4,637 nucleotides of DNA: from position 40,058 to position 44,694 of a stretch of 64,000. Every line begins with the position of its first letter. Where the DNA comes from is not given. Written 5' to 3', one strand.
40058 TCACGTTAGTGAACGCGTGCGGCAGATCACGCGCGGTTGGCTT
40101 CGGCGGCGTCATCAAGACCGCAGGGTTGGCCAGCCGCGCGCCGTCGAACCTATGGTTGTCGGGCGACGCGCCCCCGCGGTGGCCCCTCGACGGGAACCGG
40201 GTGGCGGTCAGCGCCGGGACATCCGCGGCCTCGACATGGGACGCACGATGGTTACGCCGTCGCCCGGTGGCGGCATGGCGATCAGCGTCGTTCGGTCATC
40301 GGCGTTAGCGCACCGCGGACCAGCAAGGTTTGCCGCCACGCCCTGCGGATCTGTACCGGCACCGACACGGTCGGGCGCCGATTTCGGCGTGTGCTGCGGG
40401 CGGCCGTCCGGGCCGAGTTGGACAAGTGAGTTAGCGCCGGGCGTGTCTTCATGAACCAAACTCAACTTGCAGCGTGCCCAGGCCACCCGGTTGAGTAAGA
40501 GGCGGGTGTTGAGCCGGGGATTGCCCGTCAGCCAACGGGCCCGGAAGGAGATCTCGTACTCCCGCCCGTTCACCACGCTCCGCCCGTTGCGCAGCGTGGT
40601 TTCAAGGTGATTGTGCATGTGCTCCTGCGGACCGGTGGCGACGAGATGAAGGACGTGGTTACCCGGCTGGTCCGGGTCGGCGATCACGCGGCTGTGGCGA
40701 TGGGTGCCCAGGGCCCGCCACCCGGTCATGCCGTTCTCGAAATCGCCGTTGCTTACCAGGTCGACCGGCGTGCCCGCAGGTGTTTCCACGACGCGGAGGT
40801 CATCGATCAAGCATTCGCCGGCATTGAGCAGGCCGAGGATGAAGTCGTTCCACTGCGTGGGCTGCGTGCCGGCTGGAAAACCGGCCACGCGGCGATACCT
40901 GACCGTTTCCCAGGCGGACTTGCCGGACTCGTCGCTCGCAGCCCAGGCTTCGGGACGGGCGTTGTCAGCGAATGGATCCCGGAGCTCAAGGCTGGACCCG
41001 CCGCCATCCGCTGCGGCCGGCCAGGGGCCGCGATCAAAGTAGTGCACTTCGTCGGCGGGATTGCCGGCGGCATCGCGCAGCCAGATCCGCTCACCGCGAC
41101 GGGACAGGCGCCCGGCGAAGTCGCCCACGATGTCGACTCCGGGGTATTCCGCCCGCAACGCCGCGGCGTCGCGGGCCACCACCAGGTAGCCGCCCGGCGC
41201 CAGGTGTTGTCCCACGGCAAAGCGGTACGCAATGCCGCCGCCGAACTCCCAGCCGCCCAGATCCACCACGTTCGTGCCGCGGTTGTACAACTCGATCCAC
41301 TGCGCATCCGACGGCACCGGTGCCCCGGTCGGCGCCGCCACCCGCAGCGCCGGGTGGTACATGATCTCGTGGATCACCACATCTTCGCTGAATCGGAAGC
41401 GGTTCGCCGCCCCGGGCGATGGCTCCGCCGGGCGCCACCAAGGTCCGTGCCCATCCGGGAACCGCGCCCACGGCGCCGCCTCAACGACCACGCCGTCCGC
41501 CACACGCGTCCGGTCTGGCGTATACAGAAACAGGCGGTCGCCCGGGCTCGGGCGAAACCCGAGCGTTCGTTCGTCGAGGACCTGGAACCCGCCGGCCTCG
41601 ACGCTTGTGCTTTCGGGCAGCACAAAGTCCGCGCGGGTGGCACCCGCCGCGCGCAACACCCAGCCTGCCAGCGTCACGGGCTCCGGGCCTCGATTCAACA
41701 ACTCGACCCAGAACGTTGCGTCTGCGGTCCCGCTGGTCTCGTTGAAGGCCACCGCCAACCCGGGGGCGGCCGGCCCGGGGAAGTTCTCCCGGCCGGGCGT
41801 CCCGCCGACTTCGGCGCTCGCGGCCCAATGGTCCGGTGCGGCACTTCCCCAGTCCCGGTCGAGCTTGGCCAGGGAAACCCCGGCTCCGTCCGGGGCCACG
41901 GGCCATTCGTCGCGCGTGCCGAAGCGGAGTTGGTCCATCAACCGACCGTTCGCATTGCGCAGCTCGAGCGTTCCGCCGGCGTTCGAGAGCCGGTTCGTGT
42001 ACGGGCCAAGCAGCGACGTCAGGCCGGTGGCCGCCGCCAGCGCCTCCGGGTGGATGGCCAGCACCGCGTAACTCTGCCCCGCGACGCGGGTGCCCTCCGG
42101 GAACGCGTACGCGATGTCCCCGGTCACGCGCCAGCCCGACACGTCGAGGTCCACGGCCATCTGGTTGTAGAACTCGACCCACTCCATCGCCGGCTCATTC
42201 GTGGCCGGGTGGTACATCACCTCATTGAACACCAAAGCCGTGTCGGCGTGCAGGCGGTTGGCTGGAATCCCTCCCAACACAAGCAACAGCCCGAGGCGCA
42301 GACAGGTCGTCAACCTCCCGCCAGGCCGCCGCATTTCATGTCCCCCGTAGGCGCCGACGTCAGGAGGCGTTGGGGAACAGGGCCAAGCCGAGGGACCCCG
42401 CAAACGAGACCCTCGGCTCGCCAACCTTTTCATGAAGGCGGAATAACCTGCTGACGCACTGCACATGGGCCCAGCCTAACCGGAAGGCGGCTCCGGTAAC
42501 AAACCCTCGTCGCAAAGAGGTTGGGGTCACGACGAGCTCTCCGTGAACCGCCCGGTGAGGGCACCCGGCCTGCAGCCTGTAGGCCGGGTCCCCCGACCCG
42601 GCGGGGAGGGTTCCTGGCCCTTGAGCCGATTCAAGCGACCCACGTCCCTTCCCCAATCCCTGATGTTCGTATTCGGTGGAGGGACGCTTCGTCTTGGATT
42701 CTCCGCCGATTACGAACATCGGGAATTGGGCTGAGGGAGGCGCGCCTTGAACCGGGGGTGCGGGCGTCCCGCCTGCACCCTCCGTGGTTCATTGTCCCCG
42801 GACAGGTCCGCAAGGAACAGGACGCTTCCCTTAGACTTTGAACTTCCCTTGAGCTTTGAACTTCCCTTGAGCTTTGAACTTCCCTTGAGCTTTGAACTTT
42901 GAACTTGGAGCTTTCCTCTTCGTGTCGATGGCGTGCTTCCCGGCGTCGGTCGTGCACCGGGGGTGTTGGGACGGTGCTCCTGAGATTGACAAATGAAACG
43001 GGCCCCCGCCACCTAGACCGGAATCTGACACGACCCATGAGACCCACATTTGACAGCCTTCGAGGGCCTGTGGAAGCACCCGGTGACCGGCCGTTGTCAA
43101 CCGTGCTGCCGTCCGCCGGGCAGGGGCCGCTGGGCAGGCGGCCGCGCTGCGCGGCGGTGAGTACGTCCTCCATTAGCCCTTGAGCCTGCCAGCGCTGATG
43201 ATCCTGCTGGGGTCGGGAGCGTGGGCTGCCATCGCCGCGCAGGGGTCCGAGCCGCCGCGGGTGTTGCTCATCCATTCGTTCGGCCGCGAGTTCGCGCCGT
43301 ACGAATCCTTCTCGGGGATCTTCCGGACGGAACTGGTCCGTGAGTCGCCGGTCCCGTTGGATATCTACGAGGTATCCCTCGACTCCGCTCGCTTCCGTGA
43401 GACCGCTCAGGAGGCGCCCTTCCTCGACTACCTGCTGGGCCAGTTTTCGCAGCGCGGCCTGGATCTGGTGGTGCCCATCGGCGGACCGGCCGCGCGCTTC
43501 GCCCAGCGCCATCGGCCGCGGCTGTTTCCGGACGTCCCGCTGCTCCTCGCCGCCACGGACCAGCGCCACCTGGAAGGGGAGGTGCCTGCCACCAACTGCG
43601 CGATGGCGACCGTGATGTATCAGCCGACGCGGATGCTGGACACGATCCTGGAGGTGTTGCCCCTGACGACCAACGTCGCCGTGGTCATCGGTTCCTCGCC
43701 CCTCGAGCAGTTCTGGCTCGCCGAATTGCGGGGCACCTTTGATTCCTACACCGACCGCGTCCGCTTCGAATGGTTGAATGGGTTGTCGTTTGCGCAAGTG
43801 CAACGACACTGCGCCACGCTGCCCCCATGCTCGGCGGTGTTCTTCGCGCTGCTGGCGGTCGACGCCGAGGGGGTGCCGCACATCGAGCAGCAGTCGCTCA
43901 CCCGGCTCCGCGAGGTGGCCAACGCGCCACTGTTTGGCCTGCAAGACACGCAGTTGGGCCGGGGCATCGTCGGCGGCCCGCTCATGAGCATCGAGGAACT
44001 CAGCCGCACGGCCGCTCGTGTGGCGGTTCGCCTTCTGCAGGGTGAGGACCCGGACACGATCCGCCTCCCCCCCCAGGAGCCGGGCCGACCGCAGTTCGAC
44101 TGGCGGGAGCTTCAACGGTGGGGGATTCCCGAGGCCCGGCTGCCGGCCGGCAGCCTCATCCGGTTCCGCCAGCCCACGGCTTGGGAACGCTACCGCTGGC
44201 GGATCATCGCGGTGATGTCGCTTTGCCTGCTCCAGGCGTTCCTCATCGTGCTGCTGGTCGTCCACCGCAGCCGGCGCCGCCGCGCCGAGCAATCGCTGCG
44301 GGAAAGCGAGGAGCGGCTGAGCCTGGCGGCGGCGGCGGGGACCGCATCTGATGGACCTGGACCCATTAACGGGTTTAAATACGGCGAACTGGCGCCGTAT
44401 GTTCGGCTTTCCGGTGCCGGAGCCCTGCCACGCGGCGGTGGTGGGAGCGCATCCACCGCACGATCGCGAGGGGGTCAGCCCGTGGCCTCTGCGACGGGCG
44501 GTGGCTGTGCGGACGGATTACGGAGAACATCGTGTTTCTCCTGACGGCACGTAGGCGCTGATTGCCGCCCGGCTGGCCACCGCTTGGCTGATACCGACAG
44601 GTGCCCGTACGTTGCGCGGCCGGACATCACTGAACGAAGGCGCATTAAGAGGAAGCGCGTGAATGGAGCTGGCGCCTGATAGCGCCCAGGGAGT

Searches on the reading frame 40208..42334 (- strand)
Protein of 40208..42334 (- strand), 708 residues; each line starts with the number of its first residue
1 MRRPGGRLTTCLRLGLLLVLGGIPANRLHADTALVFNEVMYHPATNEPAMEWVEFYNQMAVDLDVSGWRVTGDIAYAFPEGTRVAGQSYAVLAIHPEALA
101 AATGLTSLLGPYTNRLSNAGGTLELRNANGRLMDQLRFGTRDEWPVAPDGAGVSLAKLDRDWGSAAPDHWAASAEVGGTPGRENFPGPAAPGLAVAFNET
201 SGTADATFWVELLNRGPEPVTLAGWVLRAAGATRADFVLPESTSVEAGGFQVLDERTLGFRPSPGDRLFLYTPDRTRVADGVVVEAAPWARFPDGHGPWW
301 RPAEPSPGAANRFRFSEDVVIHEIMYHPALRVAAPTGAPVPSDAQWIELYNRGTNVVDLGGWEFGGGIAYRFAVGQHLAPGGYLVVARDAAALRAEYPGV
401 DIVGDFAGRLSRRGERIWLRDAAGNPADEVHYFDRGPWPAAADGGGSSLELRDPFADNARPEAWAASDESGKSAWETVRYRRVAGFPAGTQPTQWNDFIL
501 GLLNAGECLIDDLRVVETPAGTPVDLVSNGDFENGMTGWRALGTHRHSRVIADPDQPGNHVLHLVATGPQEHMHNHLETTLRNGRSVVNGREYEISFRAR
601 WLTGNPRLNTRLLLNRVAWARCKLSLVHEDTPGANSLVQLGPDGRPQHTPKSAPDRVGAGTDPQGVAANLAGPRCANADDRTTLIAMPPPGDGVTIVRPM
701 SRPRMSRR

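Call 32: find_encoding_contigs(protein=window:40208-42334:-, flank=10000, max_places=10)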
Protein window:40208-42334:- (708 aa): no gene with exactly this product is on record in the collection.

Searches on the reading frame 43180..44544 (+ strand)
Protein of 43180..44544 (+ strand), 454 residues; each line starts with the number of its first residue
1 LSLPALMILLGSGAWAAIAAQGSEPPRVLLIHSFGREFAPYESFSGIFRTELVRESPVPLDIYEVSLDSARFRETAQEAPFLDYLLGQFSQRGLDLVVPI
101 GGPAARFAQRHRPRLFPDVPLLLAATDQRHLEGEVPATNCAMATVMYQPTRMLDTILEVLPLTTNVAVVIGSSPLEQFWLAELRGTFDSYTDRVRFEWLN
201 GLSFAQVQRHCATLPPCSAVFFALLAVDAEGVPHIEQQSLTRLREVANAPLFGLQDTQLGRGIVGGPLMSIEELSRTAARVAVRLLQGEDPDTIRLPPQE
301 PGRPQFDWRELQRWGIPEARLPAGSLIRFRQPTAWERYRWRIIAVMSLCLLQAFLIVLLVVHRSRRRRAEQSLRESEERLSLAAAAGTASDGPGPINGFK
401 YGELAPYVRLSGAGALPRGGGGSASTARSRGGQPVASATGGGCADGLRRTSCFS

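Call 28: find_homologous_proteins(query=window:43180-44379:+, max_evalue=1e-20)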
Query window:43180-44379:+ (400 aa): 1440 proteins with E <= 1e-20 among 8000 candidates; the best 120 are listed.
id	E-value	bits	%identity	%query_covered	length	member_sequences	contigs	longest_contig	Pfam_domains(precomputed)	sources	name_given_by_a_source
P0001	3.5e-145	502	63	90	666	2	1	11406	PF08447.19,PF08448.17,PF00989.32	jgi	-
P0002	1.1e-143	497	59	96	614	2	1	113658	PF08447.19,PF08448.17,PF00989.32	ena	-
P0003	7.8e-135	468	57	93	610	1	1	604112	PF07730.20,PF02518.32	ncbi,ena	-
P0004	2.4e-134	466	58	90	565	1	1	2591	PF07730.20,PF02518.32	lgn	-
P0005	8.2e-132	458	56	91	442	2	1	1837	-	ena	-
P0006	2.1e-131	456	58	90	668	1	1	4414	PF07730.20,PF02518.32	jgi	jgi:signal transduction histidine kinase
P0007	2.8e-131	456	56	94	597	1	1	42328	PF07730.20,PF02518.32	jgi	-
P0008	3.1e-131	456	58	90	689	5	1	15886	PF08447.19,PF07730.20,PF02518.32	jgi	-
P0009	4.5e-128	445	56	91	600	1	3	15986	PF13581.13,PF07730.20,PF02518.32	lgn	-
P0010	4.6e-126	439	55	93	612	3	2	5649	PF07730.20,PF02518.32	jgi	jgi:signal transduction histidine kinase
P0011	6.2e-126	438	54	93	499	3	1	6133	-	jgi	jgi:PAS domain S-box-containing protein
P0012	2.3e-125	437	55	93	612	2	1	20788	PF02518.32,PF00512.32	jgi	jgi:signal transduction histidine kinase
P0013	2.4e-125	436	54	93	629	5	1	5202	PF07730.20,PF02518.32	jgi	jgi:signal transduction histidine kinase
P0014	7.7e-125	435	54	94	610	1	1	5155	PF07730.20,PF02518.32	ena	-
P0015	9.9e-124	431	54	93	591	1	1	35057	PF07730.20,PF02518.32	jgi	jgi:signal transduction histidine kinase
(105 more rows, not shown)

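Call 47: search_protein_families(library=pfam, proteins=[window:43180-44544:+], max_evalue=0.05)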
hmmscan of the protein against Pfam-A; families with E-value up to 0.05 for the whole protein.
window:43180-44544:+ (454 aa): 0 families
